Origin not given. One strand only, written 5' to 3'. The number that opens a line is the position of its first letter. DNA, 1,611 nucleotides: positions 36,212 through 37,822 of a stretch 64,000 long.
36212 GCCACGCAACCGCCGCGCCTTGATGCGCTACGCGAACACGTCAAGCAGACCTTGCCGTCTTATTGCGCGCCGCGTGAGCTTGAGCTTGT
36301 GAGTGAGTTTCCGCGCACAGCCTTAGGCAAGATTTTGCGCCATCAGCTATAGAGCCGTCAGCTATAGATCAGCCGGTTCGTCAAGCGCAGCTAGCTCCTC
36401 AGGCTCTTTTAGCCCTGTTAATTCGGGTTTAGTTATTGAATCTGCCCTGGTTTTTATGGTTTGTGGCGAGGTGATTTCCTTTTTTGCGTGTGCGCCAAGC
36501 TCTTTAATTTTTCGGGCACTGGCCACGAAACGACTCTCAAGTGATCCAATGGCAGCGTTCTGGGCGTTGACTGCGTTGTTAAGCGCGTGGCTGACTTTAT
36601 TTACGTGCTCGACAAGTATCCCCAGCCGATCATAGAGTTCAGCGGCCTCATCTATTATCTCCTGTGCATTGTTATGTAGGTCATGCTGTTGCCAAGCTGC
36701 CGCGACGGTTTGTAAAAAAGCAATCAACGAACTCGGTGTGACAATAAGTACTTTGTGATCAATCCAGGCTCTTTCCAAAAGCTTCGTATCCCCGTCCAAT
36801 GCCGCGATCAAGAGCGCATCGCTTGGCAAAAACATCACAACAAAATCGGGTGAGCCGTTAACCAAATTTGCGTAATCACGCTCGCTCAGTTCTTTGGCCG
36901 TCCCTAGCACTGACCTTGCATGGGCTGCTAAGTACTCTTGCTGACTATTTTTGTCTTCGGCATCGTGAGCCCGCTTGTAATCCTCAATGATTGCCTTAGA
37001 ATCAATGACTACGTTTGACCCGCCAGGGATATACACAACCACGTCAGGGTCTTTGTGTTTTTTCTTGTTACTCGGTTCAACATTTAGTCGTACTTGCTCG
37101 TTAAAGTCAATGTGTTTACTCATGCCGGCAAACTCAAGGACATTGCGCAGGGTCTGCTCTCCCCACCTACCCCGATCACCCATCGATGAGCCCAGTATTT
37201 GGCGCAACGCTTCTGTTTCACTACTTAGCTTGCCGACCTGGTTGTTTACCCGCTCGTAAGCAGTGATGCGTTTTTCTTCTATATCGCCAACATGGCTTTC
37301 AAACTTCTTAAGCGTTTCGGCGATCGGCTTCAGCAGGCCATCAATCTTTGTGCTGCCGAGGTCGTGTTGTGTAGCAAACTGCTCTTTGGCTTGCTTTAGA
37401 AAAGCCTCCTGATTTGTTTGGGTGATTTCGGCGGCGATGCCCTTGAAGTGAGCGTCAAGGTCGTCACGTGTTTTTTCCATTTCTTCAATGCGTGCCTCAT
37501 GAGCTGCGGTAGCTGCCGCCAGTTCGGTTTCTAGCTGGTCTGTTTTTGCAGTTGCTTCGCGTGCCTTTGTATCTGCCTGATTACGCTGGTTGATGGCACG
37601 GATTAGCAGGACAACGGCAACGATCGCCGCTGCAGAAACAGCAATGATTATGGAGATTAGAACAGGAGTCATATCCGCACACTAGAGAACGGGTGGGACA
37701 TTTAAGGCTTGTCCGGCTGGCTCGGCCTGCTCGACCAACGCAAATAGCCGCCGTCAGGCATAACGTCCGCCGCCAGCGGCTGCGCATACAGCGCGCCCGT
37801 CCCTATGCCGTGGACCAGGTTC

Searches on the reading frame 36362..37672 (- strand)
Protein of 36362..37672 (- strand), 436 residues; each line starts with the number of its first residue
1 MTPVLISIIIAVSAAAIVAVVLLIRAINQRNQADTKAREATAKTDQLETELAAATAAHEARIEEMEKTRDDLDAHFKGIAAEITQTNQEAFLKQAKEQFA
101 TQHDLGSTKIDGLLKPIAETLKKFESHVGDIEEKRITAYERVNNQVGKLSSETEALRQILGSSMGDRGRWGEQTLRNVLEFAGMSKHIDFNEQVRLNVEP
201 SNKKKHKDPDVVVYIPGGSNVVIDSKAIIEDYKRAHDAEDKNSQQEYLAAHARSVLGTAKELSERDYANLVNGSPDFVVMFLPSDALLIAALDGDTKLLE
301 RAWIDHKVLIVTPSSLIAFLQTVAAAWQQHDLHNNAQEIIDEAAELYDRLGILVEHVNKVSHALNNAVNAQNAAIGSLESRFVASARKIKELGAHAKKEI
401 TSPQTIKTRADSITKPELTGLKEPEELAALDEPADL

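Call 33: search_protein_families(library=ncbifam, proteins=[window:36362-37672:-], max_evalue=1)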
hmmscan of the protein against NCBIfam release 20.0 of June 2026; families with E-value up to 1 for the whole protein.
window:36362-37672:- (436 aa): 8 families
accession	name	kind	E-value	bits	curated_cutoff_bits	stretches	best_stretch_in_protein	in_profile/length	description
NF007686.0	PRK10361.1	equivalog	1.3e-38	132.9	810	1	45-402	84-437/475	DNA recombination protein RmuC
TIGR04527.1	mycoplas_twoTM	subfamily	0.0075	16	125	1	31-146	64-183/248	MG_279/MG_280 family protein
NF007973.0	PRK10697.1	equivalog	0.029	14.3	136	1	4-67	41-103/119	envelope stress response membrane protein PspC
TIGR02976.1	phageshock_pspB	equivalog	0.048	13.9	51.7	1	9-76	5-72/75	envelope stress response membrane protein PspB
NF003034.1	PRK03918.1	equivalog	0.25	9.2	700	1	29-158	228-352/878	DNA double-strand break repair ATPase Rad50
TIGR02209.1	ftsL_broad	equivalog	0.7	9.9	42.45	1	3-64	5-65/85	cell division protein FtsL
TIGR00996.1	Mtu_fam_mce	paralog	0.72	9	140.5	1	314-380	133-199/291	MCE family protein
TIGR02978.1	phageshock_pspC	equivalog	0.88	9.5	104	0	4-68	39-106/121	envelope stress response membrane protein PspC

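Call 34: search_protein_families(library=phrogs, proteins=[window:36362-37672:-], max_evalue=1)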
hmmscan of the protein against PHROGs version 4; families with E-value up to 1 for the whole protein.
window:36362-37672:- (436 aa): 14 families
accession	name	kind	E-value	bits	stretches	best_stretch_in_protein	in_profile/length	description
phrog_10613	-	tail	0.0096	16.8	1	30-153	82-191/237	tail length tape measure protein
phrog_19260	-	unknown function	0.024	15.1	1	17-98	166-247/253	-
phrog_17926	-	unknown function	0.045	14.7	0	333-373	4-44/68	-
phrog_34610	-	unknown function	0.056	14.1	1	268-290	26-48/64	-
phrog_9186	-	unknown function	0.061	13.6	1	334-401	2-68/358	-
phrog_22991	-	unknown function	0.1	13.7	0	216-243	34-61/64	-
phrog_13188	-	unknown function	0.22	12.5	0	3-52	27-76/90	-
phrog_462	-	other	0.26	12.5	1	8-90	14-90/101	lipoprotein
phrog_19774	-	unknown function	0.27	12.4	0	76-109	16-50/75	-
phrog_31288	-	unknown function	0.29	12.4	1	46-93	9-55/96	-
phrog_19393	-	unknown function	0.3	12.4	0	90-151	6-67/108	-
phrog_12050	-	head and packaging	0.61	10.1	0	28-166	105-237/507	virion structural protein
phrog_15808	-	unknown function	0.9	10.5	1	5-133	10-131/142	-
phrog_736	-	unknown function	0.95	10.6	0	9-97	16-105/112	-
